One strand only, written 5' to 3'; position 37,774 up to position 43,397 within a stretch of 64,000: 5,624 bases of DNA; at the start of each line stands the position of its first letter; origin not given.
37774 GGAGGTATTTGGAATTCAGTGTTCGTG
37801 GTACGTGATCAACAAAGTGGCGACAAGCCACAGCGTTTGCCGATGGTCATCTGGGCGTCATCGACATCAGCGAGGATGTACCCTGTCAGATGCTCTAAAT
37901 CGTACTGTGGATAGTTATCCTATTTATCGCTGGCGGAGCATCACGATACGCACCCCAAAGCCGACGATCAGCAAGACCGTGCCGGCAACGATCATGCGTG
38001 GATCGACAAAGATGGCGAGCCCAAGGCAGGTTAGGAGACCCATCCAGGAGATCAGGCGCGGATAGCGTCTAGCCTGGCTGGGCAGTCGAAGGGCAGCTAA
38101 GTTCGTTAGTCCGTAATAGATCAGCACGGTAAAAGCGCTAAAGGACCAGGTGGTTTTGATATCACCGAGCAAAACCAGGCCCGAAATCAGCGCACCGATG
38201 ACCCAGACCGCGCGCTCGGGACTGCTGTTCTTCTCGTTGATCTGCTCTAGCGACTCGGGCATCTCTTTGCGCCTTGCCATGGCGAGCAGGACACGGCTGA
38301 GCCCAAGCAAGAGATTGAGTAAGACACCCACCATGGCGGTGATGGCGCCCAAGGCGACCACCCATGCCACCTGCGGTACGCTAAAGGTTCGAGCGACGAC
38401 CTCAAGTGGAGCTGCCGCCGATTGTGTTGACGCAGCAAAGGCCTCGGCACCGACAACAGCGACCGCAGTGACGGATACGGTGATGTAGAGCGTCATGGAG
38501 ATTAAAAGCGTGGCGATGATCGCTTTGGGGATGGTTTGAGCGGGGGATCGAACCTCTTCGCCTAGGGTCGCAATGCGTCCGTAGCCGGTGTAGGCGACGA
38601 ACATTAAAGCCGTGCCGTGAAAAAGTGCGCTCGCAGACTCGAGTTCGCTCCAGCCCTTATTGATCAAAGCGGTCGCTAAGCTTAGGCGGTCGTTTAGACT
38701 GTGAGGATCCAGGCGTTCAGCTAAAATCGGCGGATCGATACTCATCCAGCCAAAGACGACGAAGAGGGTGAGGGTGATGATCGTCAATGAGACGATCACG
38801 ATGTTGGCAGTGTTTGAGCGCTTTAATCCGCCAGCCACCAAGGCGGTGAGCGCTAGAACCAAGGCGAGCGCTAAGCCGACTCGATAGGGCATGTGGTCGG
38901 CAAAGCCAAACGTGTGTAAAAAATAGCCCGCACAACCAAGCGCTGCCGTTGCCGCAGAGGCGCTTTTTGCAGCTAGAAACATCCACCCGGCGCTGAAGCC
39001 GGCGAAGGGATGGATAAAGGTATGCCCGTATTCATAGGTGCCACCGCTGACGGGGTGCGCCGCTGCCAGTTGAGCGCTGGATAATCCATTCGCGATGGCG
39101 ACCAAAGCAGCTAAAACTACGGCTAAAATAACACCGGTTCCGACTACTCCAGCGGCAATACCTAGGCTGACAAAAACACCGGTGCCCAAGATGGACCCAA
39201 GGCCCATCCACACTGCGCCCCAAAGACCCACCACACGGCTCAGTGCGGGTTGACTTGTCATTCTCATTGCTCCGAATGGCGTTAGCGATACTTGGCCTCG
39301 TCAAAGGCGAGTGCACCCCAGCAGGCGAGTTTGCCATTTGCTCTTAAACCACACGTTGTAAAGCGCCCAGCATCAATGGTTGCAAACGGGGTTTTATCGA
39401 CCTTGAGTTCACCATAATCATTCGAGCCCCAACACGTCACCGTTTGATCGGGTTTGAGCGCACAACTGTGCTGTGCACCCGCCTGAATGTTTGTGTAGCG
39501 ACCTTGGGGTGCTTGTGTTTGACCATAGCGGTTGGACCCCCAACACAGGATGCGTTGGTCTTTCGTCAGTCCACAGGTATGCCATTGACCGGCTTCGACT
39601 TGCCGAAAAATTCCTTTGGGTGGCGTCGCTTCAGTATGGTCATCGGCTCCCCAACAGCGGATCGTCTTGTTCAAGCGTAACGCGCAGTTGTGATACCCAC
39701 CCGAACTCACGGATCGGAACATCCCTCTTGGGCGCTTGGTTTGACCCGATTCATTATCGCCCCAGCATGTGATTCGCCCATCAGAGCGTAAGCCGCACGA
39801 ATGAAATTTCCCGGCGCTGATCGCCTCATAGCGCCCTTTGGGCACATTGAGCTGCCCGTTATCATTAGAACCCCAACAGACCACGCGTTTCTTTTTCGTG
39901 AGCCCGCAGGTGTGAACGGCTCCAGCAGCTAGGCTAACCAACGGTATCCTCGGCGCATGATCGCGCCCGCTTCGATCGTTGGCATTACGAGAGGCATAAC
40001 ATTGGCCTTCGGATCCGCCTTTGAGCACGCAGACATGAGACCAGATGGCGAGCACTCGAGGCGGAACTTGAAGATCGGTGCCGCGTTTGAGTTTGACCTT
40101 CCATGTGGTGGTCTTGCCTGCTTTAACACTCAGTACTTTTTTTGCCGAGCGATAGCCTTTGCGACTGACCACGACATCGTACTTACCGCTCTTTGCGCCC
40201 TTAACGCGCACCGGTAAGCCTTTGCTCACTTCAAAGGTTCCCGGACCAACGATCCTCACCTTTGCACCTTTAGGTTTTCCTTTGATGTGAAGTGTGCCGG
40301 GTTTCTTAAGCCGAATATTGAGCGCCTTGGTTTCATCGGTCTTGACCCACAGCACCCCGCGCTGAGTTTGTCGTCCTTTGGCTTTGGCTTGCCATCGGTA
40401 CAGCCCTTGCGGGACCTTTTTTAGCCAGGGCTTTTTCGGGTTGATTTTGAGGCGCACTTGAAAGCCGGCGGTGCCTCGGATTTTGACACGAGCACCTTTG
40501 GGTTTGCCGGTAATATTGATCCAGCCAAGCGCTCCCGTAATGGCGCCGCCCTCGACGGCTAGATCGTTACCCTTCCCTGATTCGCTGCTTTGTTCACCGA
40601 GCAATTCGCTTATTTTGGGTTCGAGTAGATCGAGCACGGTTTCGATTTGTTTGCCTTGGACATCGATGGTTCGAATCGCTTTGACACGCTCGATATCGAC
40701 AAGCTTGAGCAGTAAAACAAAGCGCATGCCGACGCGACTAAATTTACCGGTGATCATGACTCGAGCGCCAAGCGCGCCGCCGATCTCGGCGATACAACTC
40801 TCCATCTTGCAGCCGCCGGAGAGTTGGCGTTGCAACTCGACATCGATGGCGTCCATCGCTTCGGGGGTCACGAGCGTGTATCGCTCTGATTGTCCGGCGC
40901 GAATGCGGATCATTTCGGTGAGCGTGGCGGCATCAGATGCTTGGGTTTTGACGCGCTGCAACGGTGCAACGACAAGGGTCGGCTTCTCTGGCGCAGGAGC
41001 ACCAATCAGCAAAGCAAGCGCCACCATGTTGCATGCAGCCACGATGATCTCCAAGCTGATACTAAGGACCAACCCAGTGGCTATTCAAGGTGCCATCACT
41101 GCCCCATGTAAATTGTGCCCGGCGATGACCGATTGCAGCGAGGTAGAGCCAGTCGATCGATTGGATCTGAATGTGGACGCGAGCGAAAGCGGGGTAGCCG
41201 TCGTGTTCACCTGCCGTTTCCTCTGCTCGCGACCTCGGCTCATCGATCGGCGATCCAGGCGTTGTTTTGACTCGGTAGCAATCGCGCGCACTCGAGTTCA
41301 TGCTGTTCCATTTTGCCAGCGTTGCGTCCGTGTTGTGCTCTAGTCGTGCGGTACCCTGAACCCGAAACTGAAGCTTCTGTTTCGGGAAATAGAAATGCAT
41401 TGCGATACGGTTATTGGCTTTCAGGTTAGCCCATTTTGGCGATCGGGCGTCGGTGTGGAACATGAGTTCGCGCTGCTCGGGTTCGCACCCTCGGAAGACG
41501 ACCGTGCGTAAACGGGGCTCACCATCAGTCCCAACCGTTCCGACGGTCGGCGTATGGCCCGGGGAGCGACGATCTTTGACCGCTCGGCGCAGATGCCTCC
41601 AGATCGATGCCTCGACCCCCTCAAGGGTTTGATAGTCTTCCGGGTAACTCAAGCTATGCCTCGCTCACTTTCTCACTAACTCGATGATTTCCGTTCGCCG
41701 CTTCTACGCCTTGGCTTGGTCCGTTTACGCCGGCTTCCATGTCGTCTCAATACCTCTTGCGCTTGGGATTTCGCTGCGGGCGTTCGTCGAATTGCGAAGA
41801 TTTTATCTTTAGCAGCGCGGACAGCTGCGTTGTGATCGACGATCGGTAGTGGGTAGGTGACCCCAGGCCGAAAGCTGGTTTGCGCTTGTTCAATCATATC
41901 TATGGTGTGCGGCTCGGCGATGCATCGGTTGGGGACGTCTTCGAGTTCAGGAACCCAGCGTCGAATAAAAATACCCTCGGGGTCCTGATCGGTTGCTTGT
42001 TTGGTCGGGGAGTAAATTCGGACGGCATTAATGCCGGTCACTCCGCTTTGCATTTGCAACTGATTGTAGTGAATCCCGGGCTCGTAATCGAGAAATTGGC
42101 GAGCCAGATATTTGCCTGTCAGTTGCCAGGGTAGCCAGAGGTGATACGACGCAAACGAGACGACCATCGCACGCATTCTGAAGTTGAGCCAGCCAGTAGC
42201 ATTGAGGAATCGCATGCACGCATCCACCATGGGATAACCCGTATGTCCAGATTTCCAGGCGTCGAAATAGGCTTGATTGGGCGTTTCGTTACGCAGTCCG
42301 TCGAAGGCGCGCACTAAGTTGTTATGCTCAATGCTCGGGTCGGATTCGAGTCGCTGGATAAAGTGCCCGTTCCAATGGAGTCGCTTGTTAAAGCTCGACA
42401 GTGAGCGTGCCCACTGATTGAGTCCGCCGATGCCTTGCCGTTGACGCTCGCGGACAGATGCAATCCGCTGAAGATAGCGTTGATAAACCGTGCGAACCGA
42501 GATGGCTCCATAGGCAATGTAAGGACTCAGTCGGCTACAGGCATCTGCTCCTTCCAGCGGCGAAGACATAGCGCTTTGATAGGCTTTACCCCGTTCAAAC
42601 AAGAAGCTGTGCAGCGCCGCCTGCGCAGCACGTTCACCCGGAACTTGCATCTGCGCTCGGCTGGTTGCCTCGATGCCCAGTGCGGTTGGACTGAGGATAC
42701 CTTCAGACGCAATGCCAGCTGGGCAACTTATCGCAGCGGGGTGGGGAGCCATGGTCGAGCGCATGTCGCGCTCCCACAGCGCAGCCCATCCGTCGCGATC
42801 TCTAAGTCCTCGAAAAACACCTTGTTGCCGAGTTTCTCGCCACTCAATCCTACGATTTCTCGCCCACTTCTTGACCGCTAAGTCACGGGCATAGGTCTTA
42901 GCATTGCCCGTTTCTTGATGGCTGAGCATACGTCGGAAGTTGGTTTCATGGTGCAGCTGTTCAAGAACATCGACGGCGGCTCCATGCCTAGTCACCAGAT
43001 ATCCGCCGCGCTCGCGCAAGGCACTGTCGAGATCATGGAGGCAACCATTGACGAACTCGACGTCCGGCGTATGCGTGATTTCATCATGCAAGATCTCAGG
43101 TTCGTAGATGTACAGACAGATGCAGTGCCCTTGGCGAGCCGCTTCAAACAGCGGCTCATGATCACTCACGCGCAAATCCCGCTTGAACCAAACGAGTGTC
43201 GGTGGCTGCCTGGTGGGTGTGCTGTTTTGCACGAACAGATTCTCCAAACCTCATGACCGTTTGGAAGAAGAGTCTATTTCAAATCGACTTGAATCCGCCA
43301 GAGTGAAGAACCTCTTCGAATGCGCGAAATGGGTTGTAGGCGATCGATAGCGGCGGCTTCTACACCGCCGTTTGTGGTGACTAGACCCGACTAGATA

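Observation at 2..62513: Repertoire of stalk-plus-head surface lipoproteins built on ~110 cysteine-rich repeat units in 8 genes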

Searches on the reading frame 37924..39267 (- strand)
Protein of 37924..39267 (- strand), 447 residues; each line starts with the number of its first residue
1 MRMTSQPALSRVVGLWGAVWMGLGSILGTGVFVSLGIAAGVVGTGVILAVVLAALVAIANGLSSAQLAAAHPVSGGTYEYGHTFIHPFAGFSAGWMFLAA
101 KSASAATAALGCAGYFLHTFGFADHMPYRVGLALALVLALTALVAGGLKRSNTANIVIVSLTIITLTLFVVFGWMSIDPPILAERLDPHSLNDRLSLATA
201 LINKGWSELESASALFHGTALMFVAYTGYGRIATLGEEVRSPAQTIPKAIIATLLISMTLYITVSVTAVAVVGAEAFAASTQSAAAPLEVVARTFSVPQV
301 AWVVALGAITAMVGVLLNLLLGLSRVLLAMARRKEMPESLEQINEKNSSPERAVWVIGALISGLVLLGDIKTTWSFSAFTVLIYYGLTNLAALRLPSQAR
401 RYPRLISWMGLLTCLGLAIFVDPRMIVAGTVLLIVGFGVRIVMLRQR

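Call 8: search_protein_families(library=pfam, proteins=[window:37924-39267:-], max_evalue=0.001)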
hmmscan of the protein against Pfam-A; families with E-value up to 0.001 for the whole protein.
window:37924-39267:- (447 aa): 2 families
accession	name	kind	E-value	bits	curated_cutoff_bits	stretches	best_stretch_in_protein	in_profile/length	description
PF00324.27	AA_permease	-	3.6e-47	161.6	24.6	1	18-421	2-407/470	Amino acid permease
PF13520.12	AA_permease_2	-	2.3e-46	159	27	1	14-420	2-397/427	Amino acid permease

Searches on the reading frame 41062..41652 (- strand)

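Call 8: search_protein_families(library=pfam, proteins=[window:41062-41652:-], max_evalue=0.001)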
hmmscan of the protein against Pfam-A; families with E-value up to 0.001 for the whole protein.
window:41062-41652:- (196 aa): 3 families
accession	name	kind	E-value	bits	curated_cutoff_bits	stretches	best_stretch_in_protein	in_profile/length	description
PF12766.13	Pyridox_oxase_2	-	8.6e-20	71.6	26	1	18-104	4-98/100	Pyridoxamine 5'-phosphate oxidase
PF01243.27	PNPOx_N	-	2.3e-12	47.8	28.1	1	33-124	13-95/120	Pyridoxamine 5'-phosphate oxidase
PF16242.11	Pyrid_ox_like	-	0.00039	20.4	28.8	1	58-118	38-98/149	Pyridoxamine 5'-phosphate oxidase like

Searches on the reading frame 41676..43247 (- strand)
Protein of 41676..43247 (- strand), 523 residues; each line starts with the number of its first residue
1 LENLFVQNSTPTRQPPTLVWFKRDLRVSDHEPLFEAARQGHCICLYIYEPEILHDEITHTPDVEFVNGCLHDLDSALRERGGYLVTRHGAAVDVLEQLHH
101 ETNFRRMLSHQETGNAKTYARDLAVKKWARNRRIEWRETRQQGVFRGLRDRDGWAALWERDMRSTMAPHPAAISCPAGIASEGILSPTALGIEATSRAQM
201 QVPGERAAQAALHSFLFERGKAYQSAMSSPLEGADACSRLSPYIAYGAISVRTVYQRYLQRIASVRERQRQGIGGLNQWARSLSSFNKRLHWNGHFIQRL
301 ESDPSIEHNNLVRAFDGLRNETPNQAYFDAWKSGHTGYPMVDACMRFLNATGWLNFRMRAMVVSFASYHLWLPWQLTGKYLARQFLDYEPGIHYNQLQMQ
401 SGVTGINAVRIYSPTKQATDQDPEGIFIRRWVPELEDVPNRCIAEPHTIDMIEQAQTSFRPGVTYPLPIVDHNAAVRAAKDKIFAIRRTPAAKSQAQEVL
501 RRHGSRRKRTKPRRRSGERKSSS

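Call 8: search_protein_families(library=pfam, proteins=[window:41676-43247:-], max_evalue=0.001)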
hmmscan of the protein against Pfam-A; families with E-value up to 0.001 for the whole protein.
window:41676-43247:- (523 aa): 2 families
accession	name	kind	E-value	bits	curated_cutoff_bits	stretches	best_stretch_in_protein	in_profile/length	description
PF03441.19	FAD_binding_7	-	7.8e-65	218.5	27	1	287-482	2-200/203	FAD binding domain of DNA photolyase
PF00875.24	DNA_photolyase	-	8.1e-23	81.6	26.6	1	17-142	1-126/164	DNA photolyase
